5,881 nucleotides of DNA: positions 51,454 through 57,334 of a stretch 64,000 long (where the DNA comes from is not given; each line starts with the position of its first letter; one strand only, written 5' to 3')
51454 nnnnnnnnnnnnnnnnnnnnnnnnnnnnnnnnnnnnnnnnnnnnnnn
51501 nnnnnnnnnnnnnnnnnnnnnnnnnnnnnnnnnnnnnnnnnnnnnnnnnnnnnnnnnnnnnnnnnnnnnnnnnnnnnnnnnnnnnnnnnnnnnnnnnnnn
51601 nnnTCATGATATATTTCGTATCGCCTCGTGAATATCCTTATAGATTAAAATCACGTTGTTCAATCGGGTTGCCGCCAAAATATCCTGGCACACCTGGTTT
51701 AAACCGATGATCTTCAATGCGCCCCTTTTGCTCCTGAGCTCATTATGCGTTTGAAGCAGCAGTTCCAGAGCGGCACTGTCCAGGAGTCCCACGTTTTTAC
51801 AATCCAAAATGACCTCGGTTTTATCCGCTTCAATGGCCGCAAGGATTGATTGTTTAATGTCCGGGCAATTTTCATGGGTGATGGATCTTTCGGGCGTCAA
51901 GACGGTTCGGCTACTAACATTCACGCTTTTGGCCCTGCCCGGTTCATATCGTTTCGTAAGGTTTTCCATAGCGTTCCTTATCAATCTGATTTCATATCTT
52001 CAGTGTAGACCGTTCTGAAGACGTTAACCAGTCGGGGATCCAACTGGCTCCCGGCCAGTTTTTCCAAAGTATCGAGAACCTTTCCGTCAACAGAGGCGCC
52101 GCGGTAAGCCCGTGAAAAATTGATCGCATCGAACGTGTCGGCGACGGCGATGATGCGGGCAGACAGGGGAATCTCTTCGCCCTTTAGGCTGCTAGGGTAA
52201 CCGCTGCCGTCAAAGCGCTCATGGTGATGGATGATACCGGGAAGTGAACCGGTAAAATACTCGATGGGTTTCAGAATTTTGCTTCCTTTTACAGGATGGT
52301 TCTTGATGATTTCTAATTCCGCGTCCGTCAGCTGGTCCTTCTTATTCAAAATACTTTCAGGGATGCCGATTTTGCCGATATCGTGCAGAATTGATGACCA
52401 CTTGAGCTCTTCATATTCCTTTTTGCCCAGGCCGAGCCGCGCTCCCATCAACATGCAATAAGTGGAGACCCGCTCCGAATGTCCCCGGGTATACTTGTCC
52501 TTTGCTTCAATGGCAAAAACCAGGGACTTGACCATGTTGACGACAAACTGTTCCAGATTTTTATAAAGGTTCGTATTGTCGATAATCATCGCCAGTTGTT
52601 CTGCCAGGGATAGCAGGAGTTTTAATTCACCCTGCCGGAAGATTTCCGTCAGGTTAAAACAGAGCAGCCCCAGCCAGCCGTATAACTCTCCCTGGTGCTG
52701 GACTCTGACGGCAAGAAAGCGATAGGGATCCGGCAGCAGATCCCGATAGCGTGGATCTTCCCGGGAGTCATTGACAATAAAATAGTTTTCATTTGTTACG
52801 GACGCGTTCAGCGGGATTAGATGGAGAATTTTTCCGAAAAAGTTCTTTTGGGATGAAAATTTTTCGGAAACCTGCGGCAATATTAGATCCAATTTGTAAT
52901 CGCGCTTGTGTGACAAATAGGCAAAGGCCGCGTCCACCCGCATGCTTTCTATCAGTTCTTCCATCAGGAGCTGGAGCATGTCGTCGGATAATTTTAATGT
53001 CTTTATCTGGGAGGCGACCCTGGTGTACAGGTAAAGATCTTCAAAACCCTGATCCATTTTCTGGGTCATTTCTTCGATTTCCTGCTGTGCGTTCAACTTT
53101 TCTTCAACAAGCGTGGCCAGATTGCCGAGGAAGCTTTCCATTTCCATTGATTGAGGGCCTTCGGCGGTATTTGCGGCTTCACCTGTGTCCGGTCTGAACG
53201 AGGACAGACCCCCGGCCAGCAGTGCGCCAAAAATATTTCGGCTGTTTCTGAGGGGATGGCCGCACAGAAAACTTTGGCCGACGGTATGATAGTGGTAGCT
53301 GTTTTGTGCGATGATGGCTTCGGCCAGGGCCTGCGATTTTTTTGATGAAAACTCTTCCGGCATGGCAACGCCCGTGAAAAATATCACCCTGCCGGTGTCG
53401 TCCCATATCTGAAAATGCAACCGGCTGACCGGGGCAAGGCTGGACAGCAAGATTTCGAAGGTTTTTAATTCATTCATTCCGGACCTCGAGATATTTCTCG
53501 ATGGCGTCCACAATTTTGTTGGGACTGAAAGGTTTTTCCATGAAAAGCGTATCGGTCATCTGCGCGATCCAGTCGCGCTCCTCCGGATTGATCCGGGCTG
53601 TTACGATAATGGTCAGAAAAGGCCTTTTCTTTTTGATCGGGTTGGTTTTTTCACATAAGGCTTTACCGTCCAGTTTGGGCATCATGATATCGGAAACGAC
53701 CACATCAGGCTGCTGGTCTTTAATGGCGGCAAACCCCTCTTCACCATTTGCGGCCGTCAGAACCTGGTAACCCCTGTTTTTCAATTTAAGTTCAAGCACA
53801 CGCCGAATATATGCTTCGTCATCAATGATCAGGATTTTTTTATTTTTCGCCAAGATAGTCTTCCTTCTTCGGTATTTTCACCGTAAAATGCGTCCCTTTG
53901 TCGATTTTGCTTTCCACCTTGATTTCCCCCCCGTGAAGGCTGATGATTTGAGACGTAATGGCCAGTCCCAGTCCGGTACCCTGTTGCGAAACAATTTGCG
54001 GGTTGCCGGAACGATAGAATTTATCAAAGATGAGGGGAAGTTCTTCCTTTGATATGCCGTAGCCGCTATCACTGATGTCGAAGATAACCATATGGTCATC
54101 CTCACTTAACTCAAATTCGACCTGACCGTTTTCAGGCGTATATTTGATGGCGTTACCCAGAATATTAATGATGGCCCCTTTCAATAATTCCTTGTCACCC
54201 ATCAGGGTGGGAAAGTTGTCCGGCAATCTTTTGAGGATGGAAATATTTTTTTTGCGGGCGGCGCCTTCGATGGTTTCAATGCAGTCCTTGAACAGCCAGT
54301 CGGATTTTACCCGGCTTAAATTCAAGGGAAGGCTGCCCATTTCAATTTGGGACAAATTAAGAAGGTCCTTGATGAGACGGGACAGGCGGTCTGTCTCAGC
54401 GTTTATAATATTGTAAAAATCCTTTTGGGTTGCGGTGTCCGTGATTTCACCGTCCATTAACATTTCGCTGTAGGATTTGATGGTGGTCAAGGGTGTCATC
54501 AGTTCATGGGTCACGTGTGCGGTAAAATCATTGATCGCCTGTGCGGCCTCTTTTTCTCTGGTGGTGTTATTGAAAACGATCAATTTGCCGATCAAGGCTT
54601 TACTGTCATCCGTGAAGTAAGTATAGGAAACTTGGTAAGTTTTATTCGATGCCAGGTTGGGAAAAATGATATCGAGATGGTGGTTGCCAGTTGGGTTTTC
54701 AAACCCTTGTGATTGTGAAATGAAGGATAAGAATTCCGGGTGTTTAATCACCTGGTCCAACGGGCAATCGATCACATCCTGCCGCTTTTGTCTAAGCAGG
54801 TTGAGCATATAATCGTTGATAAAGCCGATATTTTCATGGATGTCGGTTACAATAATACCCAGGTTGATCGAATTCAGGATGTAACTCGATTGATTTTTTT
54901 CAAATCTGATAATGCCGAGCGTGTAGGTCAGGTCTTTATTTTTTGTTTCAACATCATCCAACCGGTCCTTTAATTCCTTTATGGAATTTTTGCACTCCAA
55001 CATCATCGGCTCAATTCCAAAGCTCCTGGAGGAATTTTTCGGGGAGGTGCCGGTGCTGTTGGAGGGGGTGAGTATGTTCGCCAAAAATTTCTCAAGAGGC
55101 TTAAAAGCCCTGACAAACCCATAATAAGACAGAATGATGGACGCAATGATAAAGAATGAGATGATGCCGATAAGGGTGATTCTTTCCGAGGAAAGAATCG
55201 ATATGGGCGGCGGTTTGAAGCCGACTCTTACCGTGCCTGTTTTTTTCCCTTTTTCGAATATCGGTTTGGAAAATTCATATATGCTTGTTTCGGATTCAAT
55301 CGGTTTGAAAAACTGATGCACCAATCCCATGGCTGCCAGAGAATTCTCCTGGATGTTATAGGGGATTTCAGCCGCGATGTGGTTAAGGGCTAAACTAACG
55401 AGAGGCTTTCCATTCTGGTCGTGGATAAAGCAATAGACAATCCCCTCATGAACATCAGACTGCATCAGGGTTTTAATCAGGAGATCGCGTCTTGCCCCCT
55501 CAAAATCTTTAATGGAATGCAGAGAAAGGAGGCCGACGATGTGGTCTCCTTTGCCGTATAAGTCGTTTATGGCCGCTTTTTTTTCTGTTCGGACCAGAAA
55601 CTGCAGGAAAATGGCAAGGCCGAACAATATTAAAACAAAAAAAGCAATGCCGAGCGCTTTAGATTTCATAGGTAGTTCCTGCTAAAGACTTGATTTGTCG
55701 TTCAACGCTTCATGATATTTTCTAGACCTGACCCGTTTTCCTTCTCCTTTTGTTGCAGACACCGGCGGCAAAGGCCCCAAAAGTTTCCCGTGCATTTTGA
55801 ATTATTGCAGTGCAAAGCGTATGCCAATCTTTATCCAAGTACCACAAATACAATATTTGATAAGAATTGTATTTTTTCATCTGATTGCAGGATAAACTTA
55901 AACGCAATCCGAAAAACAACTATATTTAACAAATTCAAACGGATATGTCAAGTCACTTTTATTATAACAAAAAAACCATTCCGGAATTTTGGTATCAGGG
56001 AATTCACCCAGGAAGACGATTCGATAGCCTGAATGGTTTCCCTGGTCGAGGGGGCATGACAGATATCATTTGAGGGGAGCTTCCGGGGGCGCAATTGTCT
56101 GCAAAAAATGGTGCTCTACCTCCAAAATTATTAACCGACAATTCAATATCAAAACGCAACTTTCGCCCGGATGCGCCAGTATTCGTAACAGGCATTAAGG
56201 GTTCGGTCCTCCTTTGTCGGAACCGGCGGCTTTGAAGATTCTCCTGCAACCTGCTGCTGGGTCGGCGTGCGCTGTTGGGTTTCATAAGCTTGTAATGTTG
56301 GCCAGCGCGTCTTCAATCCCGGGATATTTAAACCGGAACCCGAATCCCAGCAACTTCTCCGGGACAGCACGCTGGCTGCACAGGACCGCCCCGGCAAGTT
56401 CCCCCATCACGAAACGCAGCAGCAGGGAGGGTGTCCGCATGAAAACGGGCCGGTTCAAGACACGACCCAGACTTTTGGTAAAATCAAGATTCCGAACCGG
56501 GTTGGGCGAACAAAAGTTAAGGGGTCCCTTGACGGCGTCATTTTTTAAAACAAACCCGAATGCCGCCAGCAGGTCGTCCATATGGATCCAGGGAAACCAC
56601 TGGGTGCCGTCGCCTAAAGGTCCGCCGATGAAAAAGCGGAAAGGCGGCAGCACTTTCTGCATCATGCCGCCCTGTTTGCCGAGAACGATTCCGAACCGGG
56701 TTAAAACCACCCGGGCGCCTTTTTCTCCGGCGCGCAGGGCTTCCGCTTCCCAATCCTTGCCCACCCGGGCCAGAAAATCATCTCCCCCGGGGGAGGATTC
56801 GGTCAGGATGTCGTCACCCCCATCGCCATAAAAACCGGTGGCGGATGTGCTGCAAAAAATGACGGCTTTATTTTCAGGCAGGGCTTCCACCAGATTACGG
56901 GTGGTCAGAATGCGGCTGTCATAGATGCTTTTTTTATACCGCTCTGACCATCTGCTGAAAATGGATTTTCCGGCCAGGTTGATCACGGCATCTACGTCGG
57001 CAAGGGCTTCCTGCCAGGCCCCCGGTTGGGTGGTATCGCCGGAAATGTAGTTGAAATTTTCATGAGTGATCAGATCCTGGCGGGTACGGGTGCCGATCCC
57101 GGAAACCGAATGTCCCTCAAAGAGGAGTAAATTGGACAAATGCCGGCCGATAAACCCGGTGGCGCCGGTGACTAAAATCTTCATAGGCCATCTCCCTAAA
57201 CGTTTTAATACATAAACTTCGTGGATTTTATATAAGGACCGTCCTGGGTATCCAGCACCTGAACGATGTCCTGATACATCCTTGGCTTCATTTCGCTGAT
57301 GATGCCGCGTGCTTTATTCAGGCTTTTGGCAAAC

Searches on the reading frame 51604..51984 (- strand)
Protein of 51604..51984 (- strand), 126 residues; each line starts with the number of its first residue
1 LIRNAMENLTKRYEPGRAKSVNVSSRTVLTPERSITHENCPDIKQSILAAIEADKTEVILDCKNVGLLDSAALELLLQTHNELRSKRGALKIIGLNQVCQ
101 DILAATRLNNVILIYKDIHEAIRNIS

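Call 84: search_protein_families(library=pfam, proteins=[window:51604-51984:-], max_evalue=0.001)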
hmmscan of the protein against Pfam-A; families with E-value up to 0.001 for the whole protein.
window:51604-51984:- (126 aa): 2 families
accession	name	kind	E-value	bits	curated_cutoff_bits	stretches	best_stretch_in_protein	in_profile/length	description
PF01740.26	STAS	-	2e-15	56.9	22.6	1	27-121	11-106/106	STAS domain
PF13466.11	STAS_2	-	4.2e-09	36.9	29.2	1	34-108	6-79/80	STAS domain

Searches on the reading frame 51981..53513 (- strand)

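Call 84: search_protein_families(library=pfam, proteins=[window:51981-53513:-], max_evalue=0.001)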
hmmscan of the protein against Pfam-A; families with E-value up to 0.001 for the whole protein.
window:51981-53513:- (510 aa): 4 families
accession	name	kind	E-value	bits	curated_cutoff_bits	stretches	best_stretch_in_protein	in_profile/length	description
PF13487.12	HD_5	-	2e-37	129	27.2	1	334-495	6-170/170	HD domain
PF01966.28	HD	-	3.4e-18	66.5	22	1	344-463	3-115/116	HD domain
PF01590.32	GAF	-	4.7e-07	30.9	22.4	1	177-311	3-133/133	GAF domain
PF13185.12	GAF_2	-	7.5e-07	29.9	28.6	1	177-312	5-136/136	GAF domain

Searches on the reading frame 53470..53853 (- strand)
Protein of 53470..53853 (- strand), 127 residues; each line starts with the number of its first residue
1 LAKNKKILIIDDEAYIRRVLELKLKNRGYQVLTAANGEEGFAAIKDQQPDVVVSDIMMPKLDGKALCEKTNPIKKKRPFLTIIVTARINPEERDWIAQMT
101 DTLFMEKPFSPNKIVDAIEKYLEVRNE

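Call 84: search_protein_families(library=pfam, proteins=[window:53470-53853:-], max_evalue=0.001)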
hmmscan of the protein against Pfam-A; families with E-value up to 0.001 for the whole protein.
window:53470-53853:- (127 aa): 1 family
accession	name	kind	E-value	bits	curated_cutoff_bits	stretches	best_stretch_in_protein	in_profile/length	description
PF00072.30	Response_reg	-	4.8e-20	72.2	30.2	1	7-119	1-111/111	Response regulator receiver domain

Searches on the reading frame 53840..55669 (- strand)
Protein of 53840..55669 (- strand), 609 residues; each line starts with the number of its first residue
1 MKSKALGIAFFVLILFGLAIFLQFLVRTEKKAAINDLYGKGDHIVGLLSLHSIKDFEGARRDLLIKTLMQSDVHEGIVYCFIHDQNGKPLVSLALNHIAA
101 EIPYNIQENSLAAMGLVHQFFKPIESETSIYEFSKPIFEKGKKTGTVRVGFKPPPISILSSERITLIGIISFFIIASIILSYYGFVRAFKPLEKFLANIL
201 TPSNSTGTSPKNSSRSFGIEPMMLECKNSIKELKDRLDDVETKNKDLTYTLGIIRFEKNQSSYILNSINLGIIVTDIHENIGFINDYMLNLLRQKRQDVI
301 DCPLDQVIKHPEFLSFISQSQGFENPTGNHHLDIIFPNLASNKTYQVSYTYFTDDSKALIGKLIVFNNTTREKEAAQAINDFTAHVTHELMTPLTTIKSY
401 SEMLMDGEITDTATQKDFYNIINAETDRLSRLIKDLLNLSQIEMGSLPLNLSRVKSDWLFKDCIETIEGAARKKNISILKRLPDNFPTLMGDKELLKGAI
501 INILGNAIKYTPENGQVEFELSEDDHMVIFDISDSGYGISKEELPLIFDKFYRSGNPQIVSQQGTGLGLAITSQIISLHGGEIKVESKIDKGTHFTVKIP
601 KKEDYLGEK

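Call 84: search_protein_families(library=pfam, proteins=[window:53840-55669:-], max_evalue=0.001)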
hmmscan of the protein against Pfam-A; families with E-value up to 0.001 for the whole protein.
window:53840-55669:- (609 aa): 2 families
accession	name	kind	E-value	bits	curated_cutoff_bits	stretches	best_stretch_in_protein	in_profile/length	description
PF02518.31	HATPase_c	-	1.4e-27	96.7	26.4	1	491-602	1-110/111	Histidine kinase-, DNA gyrase B-, and HSP90-like ATPase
PF00512.31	HisKA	-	3.1e-17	62.8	26.9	1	380-444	3-65/66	His Kinase A (phospho-acceptor) domain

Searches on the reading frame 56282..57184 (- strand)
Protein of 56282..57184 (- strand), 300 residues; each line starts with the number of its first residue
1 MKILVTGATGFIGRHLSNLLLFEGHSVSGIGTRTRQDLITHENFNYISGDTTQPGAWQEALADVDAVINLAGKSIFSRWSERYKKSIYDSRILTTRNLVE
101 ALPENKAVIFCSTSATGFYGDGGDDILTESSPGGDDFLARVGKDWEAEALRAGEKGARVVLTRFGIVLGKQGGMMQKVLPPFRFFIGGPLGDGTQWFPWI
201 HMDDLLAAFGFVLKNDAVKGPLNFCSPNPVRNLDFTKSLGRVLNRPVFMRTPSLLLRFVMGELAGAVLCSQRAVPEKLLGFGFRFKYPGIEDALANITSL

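Call 95: search_protein_families(library=pfam, proteins=[window:56282-57184:-], max_evalue=0.00001)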
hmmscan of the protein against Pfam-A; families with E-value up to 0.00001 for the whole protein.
window:56282-57184:- (300 aa): 5 families
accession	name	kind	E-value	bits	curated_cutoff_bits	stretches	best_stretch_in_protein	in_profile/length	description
PF01370.27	Epimerase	-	8.3e-29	101.1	20.9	1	3-217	1-230/240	NAD dependent epimerase/dehydratase family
PF08338.16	DUF1731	-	1.3e-15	57.2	27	1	251-297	1-47/47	Domain of unknown function (DUF1731)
PF16363.11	GDP_Man_Dehyd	-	3.1e-13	50.3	27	1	4-132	1-146/332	GDP-mannose 4,6 dehydratase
PF01073.25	3Beta_HSD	-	4e-10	39.6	22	1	4-127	1-130/280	3-beta hydroxysteroid dehydrogenase/isomerase family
PF13460.12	NAD_binding_10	-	2.1e-09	38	27.2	1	7-119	1-102/184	NAD(P)H-binding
